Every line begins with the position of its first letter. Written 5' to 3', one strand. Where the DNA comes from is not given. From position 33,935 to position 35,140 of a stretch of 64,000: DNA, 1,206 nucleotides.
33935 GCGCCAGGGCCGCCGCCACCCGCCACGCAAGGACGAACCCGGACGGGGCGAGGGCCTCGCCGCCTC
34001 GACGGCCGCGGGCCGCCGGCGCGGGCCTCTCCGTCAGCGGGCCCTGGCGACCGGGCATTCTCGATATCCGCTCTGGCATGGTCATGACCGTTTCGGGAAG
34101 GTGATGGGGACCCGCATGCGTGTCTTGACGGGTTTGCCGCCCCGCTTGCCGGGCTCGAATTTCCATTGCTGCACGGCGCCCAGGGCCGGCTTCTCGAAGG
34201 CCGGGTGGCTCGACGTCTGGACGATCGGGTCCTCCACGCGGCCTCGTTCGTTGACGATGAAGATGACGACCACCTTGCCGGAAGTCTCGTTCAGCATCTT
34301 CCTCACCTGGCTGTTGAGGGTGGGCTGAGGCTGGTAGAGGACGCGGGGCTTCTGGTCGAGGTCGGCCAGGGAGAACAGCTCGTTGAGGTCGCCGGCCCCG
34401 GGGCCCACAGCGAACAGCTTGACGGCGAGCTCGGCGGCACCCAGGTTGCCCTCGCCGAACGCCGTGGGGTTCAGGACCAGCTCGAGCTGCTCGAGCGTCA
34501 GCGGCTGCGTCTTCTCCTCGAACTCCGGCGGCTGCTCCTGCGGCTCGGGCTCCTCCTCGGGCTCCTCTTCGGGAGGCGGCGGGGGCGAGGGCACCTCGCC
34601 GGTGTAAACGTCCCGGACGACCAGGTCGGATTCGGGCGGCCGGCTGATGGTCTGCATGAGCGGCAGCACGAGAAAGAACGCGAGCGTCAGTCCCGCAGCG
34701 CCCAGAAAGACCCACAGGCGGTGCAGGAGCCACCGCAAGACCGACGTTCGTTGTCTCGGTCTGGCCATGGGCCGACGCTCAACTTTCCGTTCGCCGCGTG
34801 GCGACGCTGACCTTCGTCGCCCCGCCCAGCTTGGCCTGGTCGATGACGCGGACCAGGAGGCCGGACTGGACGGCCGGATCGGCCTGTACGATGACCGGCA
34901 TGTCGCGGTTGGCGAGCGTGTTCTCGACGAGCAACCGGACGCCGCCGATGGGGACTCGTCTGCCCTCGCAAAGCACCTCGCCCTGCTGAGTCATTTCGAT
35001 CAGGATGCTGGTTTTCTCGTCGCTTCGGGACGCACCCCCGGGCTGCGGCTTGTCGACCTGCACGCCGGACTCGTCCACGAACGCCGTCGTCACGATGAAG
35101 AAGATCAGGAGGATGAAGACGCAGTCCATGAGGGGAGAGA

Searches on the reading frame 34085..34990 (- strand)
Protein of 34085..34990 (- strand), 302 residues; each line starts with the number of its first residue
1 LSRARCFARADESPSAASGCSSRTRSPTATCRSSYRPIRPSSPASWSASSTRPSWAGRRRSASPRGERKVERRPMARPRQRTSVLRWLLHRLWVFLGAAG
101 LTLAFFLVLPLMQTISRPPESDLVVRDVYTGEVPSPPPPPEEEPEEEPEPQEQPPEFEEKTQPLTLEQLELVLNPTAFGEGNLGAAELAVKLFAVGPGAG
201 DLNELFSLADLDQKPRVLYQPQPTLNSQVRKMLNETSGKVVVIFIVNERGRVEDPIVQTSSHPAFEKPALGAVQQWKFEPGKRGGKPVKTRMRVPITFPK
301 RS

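Call 78: search_protein_families(library=pfam, proteins=[window:34085-34990:-], max_evalue=0.00001)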
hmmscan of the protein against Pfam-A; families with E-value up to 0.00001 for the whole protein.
window:34085-34990:- (302 aa): 1 family
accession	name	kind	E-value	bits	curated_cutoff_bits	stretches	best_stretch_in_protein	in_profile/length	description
PF03544.19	TonB_C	-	2.2e-15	57.3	24.6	1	234-298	12-77/79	Gram-negative bacterial TonB protein C-terminal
